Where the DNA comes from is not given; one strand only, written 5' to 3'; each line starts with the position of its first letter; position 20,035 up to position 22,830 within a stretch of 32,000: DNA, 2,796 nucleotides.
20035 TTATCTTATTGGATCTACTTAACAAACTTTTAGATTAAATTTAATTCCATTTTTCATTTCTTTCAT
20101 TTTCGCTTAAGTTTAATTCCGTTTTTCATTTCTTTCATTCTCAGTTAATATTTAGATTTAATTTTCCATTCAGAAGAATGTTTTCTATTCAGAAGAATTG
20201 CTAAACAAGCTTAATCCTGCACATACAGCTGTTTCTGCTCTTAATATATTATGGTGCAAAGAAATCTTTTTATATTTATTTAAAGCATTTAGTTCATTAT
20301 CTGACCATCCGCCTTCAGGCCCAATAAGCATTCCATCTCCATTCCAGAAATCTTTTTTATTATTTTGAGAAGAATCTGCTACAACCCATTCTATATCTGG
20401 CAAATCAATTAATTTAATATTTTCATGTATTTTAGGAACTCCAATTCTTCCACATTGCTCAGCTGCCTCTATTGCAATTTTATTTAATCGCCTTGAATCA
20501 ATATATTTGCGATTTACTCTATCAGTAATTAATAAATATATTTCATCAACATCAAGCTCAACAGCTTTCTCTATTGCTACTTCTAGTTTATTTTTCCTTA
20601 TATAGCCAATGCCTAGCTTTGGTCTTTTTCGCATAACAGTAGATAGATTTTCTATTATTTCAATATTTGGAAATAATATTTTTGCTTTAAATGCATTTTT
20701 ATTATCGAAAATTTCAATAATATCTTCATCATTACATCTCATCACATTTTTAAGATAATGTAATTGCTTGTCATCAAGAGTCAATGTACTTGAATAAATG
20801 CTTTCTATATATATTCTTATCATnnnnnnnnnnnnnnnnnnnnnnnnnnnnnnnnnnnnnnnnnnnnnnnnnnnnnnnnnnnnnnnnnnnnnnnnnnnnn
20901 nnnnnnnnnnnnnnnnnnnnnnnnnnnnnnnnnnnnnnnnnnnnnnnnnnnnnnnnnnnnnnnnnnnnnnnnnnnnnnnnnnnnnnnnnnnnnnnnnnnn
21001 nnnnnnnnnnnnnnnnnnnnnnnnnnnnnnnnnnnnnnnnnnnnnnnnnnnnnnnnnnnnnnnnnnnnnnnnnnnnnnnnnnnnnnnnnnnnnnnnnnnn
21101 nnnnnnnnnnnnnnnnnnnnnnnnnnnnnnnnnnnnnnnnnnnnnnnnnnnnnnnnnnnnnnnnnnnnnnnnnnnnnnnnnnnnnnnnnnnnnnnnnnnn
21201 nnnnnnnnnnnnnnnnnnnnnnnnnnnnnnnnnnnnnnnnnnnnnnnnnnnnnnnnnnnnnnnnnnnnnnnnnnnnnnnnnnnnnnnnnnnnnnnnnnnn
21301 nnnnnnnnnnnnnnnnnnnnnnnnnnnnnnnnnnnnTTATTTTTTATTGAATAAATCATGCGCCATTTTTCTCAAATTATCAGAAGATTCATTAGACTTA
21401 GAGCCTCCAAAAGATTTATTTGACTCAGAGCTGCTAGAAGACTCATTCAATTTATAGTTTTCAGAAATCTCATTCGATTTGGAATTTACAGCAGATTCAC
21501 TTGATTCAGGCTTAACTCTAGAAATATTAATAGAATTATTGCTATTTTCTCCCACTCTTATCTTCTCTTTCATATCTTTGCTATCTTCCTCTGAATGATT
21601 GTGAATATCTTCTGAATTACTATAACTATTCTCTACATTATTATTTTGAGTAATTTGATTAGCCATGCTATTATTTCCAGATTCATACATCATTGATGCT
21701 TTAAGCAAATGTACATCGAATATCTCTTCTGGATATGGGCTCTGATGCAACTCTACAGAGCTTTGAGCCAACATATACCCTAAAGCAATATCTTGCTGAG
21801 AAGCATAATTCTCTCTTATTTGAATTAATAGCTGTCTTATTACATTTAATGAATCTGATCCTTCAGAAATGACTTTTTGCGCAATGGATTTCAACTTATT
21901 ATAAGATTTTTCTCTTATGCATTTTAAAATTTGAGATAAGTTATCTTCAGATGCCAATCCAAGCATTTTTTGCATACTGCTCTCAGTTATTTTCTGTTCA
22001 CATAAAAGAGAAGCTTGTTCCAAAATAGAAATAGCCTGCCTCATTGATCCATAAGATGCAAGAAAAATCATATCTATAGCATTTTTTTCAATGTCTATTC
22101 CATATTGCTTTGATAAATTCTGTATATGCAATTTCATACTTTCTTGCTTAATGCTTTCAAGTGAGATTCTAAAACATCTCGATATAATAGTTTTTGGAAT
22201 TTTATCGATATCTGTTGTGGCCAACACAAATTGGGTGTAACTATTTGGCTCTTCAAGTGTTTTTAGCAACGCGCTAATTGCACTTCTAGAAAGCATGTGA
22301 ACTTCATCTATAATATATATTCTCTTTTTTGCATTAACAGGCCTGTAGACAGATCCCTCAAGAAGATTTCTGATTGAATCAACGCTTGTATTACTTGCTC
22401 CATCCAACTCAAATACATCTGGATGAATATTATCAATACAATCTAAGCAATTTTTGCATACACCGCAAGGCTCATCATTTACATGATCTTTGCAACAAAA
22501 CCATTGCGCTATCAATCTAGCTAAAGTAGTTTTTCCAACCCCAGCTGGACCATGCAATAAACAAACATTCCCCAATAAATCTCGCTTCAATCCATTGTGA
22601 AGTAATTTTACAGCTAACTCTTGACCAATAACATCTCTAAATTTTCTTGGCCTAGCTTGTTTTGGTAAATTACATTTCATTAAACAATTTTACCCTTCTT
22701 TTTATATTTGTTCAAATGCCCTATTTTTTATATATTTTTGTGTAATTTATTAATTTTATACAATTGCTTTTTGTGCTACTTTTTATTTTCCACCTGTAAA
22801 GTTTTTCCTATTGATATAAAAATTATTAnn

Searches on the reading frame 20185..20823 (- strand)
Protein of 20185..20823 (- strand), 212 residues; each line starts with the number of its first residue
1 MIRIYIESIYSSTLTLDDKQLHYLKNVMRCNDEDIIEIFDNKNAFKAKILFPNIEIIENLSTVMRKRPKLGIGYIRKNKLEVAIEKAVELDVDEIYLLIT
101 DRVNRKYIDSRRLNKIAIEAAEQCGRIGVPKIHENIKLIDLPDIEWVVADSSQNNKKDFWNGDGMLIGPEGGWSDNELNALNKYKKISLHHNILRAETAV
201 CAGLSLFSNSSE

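Call 7: search_protein_families(library=pfam, proteins=[window:20185-20823:-], max_evalue=0.01)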
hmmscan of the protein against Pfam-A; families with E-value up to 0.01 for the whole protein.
window:20185-20823:- (212 aa): 2 families
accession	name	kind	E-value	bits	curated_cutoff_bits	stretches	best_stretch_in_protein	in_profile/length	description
PF04452.19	Methyltrans_RNA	-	3.2e-31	108.6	23.9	1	69-207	8-164/165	RNA methyltransferase domain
PF20260.4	PUA_4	-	1e-08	35.5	23.9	1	16-50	1-36/48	RNA methyltransferase PUA domain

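Call 11: find_encoding_contigs(protein=window:20185-20823:-, flank=10000, max_places=6)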
Protein window:20185-20823:- (212 aa): no gene with exactly this product is on record in the collection.

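Call 21: find_homologous_proteins(query=window:20185-20823:-)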
Query window:20185-20823:- (212 aa): 4430 proteins with E <= 0.001 among 5119 candidates; the best 120 are listed.
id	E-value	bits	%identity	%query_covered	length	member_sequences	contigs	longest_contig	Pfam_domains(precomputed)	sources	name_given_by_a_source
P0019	4.9e-135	465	100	100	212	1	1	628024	PF04452.20,PF20260.5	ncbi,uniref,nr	ncbi:16S rRNA (uracil(1498)-N(3))-methyltransferase [Candidatus Cytomitobacter indipagum]|uniref:Rib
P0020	6.8e-82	292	55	98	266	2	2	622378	PF04452.20,PF20260.5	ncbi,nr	ncbi:16S rRNA (uracil(1498)-N(3))-methyltransferase [Candidatus Cytomitobacter primus]|nr:RsmE famil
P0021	3.3e-79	283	72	85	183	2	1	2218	PF04452.20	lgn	-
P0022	5.7e-73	263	60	99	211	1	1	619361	PF04452.20,PF20260.5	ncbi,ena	-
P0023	3.0e-71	257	59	98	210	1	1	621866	PF04452.20,PF20260.5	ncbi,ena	-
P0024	3.3e-38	149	43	98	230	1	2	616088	PF04452.20,PF20260.5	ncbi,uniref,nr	ncbi:16S rRNA (uracil(1498)-N(3))-methyltransferase [Candidatus Nesciobacter abundans]|uniref:Riboso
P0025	1.1e-28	118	39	97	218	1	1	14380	PF04452.20,PF20260.5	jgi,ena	-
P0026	4.7e-25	106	42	89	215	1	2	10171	PF04452.20,PF20260.5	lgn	-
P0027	2.5e-24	104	36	99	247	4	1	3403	PF04452.20,PF20260.5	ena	-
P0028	3.8e-24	103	36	99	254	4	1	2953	PF04452.20,PF20260.5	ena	-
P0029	5.3e-24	103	37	96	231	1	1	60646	PF04452.20,PF20260.5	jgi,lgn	-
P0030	3.0e-23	100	37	96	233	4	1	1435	PF04452.20,PF20260.5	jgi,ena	-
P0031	3.5e-23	100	38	99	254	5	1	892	PF04452.20,PF20260.5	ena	-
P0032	9.0e-23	99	37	99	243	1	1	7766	PF04452.20,PF20260.5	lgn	-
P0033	2.1e-22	98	37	99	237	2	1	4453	PF04452.20,PF20260.5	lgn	-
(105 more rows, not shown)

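Call 22: find_encoding_contigs(protein=P0020, flank=10000, max_places=3)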
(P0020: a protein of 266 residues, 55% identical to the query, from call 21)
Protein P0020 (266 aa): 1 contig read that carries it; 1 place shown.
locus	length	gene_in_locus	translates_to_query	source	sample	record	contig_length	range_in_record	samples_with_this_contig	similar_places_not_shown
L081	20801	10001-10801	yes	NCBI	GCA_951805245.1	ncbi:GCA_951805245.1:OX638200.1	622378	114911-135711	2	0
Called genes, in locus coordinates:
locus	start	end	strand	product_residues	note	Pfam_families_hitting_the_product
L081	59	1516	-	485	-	PF00437:T2SSE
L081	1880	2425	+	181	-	-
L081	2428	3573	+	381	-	PF13570:Beta-prop_ACSF4 (weak)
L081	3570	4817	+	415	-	PF01926:MMR_HSR1, PF02421:FeoB_N (weak), PF03193:RsgA_GTPase, PF00009:GTP_EFTU (weak), PF01926:MMR_HSR1, PF02421:FeoB_N, PF04548:AIG1 (weak), PF14714:KH_dom-like, +4 more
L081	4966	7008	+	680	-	PF00456:Transketolase_N, PF13292:DXP_synthase_N (weak), PF02779:Transket_pyr, PF22613:Transketolase_C_1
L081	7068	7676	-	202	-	PF07894:SACK1 (faint), PF13091:PLDc_2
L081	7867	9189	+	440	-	PF05496:RuvB_N (faint), PF13177:DNA_pol3_delta2, PF00004:AAA, PF07728:AAA_5 (weak), PF13401:AAA_22, PF13604:AAA_30 (weak)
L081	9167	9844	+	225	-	PF01300:Sua5_yciO_yrdC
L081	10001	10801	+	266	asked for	PF20260:PUA_4, PF04452:Methyltrans_RNA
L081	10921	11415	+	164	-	-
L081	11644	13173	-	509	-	PF13541:ChlI, PF01078:Mg_chelatase, PF07728:AAA_5, PF00493:MCM (weak), PF13335:Mg_chelatase_C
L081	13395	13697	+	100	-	-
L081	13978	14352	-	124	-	-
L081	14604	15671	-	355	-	PF00154:RecA_N, PF06745:ATPase, PF08423:Rad51, PF01637:ATPase_2 (weak), PF21096:RecA_C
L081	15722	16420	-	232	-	PF14622:Ribonucleas_3_3, PF00636:Ribonuclease_3, PF00035:dsrm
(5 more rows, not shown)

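Call 23: find_encoding_contigs(protein=P0022, flank=10000, max_places=3)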
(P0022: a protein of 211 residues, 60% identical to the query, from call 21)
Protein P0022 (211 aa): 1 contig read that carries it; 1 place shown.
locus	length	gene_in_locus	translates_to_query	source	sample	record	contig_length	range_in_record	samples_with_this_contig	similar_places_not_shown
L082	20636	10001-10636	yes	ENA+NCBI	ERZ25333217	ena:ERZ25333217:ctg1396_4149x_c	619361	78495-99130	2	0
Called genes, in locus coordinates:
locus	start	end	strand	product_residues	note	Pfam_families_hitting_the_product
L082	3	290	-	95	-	PF03840:SecG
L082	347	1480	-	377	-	PF01743:PolyA_pol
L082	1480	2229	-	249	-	PF01026:TatD_DNase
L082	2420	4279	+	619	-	-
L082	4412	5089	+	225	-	-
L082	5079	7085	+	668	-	PF17764:PriA_3primeBD, PF00270:DEAD, PF04851:ResIII, PF00271:Helicase_C (weak), PF18074:PriA_C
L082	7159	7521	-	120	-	-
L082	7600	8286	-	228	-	-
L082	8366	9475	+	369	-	PF05496:RuvB_N (faint), PF13177:DNA_pol3_delta2, PF13191:AAA_16 (faint), PF13401:AAA_22 (weak), PF13604:AAA_30 (weak), PF00004:AAA, PF22608:DNAX_ATPase_lid, PF12169:DNA_pol3_gamma3, +1 more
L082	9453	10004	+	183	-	PF01300:Sua5_yciO_yrdC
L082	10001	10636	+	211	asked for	PF20260:PUA_4, PF04452:Methyltrans_RNA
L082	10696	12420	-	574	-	-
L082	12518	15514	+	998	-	PF05954:Phage_GPD, PF04717:Phage_base_V, PF22178:Gp5_trimer_C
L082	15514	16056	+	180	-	-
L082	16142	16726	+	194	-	-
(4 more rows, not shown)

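Call 24: find_encoding_contigs(protein=P0023, flank=10000, max_places=3)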
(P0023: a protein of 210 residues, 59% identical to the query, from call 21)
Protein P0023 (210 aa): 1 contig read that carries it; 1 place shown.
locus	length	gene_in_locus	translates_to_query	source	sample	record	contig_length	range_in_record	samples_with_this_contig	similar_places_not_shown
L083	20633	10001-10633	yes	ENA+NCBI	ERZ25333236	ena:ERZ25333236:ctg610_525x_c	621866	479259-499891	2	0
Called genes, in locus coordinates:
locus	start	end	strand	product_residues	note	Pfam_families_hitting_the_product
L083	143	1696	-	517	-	PF06418:CTP_synth_N, PF00117:GATase, PF07722:Peptidase_C26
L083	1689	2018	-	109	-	PF03840:SecG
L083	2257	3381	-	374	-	PF01743:PolyA_pol, PF12627:PolyA_pol_RNAbd (weak)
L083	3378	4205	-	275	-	PF01026:TatD_DNase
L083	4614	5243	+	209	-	-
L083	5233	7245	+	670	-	PF17764:PriA_3primeBD, PF00270:DEAD, PF04851:ResIII, PF00271:Helicase_C (faint), PF18074:PriA_C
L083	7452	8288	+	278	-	-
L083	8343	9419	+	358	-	PF05496:RuvB_N (faint), PF13177:DNA_pol3_delta2, PF13191:AAA_16 (faint), PF20720:nSTAND3 (faint), PF13401:AAA_22 (weak), PF13604:AAA_30 (weak), PF00004:AAA, PF22608:DNAX_ATPase_lid, +2 more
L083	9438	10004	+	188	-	PF01300:Sua5_yciO_yrdC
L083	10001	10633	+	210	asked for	PF20260:PUA_4 (weak), PF04452:Methyltrans_RNA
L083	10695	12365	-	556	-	-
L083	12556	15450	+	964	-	PF05954:Phage_GPD, PF04717:Phage_base_V, PF22178:Gp5_trimer_C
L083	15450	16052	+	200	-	-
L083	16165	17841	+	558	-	-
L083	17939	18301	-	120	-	-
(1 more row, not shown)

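Call 25: find_encoding_contigs(protein=P0024, flank=10000, max_places=3)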
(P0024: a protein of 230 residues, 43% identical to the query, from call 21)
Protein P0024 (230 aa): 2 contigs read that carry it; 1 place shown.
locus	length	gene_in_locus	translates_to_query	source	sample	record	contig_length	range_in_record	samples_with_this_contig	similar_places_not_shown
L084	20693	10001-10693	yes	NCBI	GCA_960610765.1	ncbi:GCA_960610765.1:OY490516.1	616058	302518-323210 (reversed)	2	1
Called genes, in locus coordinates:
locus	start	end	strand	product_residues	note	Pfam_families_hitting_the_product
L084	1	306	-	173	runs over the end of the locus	PF00578:AhpC-TSA, PF08534:Redoxin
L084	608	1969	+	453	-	PF03023:MurJ, PF01554:MatE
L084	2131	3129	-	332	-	PF02655:ATP-grasp_3, PF07478:Dala_Dala_lig_C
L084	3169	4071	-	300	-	PF01565:FAD_binding_4, PF02873:MurB_C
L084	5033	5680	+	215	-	-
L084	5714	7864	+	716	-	PF17764:PriA_3primeBD, PF04851:ResIII, PF00270:DEAD, PF00271:Helicase_C (faint), PF18074:PriA_C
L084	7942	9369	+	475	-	PF13604:AAA_30 (faint), PF00004:AAA, PF07728:AAA_5 (faint), PF13401:AAA_22, PF13177:DNA_pol3_delta2, PF22608:DNAX_ATPase_lid, PF12169:DNA_pol3_gamma3 (weak)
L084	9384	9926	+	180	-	PF01300:Sua5_yciO_yrdC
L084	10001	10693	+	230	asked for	PF20260:PUA_4 (weak), PF04452:Methyltrans_RNA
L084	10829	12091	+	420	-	PF01678:DAP_epimerase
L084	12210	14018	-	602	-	PF17854:FtsK_alpha, PF01580:FtsK_SpoIIIE, PF09397:FtsK_gamma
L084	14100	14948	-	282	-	-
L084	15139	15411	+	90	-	PF02033:RBFA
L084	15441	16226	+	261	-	PF01026:TatD_DNase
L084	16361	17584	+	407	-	PF01743:PolyA_pol, PF12627:PolyA_pol_RNAbd (faint)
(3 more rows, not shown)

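Call 60: find_encoding_contigs(protein=P0021, flank=10000, max_places=5)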
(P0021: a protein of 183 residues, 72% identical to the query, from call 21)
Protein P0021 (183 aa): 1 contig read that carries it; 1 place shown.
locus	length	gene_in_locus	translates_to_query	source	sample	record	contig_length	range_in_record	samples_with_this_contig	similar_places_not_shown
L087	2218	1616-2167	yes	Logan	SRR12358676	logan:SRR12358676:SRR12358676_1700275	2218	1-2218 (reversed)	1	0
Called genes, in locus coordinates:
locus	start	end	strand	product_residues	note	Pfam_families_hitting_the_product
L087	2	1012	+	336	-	?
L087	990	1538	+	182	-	PF01300:Sua5_yciO_yrdC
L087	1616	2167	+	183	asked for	PF04452:Methyltrans_RNA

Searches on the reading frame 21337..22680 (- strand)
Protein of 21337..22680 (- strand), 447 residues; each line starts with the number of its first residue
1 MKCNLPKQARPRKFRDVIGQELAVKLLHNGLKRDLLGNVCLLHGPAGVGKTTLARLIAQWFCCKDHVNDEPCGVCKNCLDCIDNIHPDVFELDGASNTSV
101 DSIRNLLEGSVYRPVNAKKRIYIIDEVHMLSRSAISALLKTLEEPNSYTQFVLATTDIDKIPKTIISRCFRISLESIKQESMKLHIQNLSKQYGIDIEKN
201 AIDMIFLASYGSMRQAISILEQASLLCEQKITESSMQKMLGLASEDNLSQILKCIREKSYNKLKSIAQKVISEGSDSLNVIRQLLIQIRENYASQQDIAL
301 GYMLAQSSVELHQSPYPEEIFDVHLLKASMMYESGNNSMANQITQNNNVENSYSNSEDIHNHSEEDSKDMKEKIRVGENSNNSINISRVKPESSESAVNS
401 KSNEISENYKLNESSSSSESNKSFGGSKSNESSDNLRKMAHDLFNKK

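Call 7: search_protein_families(library=pfam, proteins=[window:21337-22680:-], max_evalue=0.01)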
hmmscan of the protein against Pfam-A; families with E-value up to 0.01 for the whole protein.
window:21337-22680:- (447 aa): 19 families
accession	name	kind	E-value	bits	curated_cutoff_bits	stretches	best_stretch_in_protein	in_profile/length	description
PF13177.12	DNA_pol3_delta2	-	1.7e-37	129.3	27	1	20-177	2-160/161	DNA polymerase III, delta subunit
PF00004.35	AAA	-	2.1e-12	48.1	21.2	1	40-172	1-126/131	ATPase family associated with various cellular activities (AAA)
PF13401.12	AAA_22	-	9.4e-09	36.1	27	1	38-155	6-122/130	AAA domain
PF07728.20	AAA_5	-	2.2e-07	31.4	22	1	41-144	3-92/139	AAA domain (dynein-related subfamily)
PF22608.2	DNAX_ATPase_lid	-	1.5e-06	28.3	27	1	185-223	5-43/49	DNA polymerase III clamp loader subunit, ATPase lid domain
PF05496.18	RuvB_N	-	2.6e-06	27.7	27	1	10-61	2-57/159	Holliday junction DNA helicase RuvB P-loop domain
PF13604.12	AAA_30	-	4.8e-06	26.9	27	0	39-59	20-40/191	AAA domain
PF13191.12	AAA_16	-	1.2e-05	26.3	32.6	1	17-59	2-46/167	AAA ATPase domain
PF13245.12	AAA_19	-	0.00012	22.6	25.1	1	35-160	9-128/134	AAA domain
PF12169.13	DNA_pol3_gamma3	-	0.00017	21.8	24.4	1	231-285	1-55/143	DNA polymerase III subunits gamma and tau domain III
PF20720.3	nSTAND3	-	0.0002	21.5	27.2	1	38-66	18-46/155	Novel STAND NTPase 3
PF13173.12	AAA_14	-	0.0006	20.3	27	1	38-154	3-96/129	AAA domain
PF05729.18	NACHT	-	0.0016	18.7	26.7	1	39-59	2-22/167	NACHT domain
PF02367.23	TsaE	-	0.0026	18.1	26.6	1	37-68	21-52/128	Threonylcarbamoyl adenosine biosynthesis protein TsaE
PF00931.28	NB-ARC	-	0.0027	17.5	23.5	1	32-69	13-50/248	NB-ARC domain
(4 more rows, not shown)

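Call 13: find_related_loci(query=window:21337-22680:-, collection=genome_contigs, flank=10000)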
Query window:21337-22680:- (447 aa) in genome_contigs; peptide patterns used: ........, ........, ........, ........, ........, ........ (x = any residue, [..] = any of these).
600 stretches matched a pattern (row limit reached: there are more); 599 encode a relative of the query (tblastn E <= 1e-3); the best 80 are kept; 80 distinct loci.
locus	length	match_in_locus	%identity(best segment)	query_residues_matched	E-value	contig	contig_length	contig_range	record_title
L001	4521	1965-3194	35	1-411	3e-67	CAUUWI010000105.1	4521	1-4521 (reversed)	MAG TPA_asm: uncultured Leptotrichia sp. isolate SRR23388449_bin.61_MetaWRAP_v1.3_MAG genome assembly, contig: ERZ216597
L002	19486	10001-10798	44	5-270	2e-65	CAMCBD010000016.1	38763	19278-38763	MAG: Nitrosomonas ureae isolate LH-05nov19-234 genome assembly, contig: LH-05nov19-C1812, whole genome shotgun sequence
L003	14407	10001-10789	43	5-267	6e-64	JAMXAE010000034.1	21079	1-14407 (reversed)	MAG: Nitrosomonas sp. isolate NEU_AOB_2 opera_contig_127, whole genome shotgun sequence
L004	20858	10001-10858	40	5-285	2e-63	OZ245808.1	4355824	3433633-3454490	MAG: Sneathiella sp. isolate 08a295f6-9e11-4336-b638-1630ba82a4f3 genome assembly, chromosome: 1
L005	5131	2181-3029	39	7-289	8e-63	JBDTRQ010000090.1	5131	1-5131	MAG: Ignavibacteriota bacterium isolate cluster3_bin.250 NODE_91835_length_5131_cov_5.518519, whole genome shotgun seque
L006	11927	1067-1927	40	5-288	6e-63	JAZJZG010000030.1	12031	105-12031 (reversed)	MAG: Pseudomonadota bacterium isolate ADI_H2L1_1_122_18_3-bin014_1 ADIH2L11_B014_1_000000000030, whole genome shotgun se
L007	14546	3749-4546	42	5-270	2e-62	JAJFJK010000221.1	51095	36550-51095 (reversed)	MAG: Nitrosomonas sp. isolate OFTM255 OFTM255_220, whole genome shotgun sequence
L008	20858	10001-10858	38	5-285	3e-62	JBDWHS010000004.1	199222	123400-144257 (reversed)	MAG: Sneathiella sp. isolate CI.59.F.A1_421_49 CI_59_F_A1_421_49_000000000004, whole genome shotgun sequence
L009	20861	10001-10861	39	5-288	4e-62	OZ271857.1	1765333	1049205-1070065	Methylophilaceae bacterium isolate RH-M31 genome assembly, chromosome: RHM31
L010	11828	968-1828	40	5-288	4e-62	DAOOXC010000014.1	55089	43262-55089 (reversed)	MAG TPA_asm: Methylotenera sp. isolate AMR_MDS_3599 NODE_485_length_55089_cov_8.726369, whole genome shotgun sequence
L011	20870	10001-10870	40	5-285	6e-62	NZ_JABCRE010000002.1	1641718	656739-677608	Pontixanthobacter rizhaonensis strain RZ02 NODE_2, whole genome shotgun sequence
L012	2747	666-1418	42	5-255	6e-62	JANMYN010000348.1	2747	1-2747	MAG: Betaproteobacteria bacterium isolate OTE_8_metabat_302 OTE_8_k141_55815, whole genome shotgun sequence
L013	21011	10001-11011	35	5-340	5e-61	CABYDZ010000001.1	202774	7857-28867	MAG: uncultured Pelagibacteraceae bacterium isolate AG-894-A11 genome assembly, contig: AG-894-A11_NODE_1, whole genome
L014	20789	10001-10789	40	5-267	3e-61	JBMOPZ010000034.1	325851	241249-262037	MAG: Pseudomonadota bacterium isolate Betzabe_MAG141 MAG141_34, whole genome shotgun sequence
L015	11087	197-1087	37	5-285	5e-61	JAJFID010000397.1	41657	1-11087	MAG: Rhodospirillales bacterium isolate OFTM118 OFTM118_396, whole genome shotgun sequence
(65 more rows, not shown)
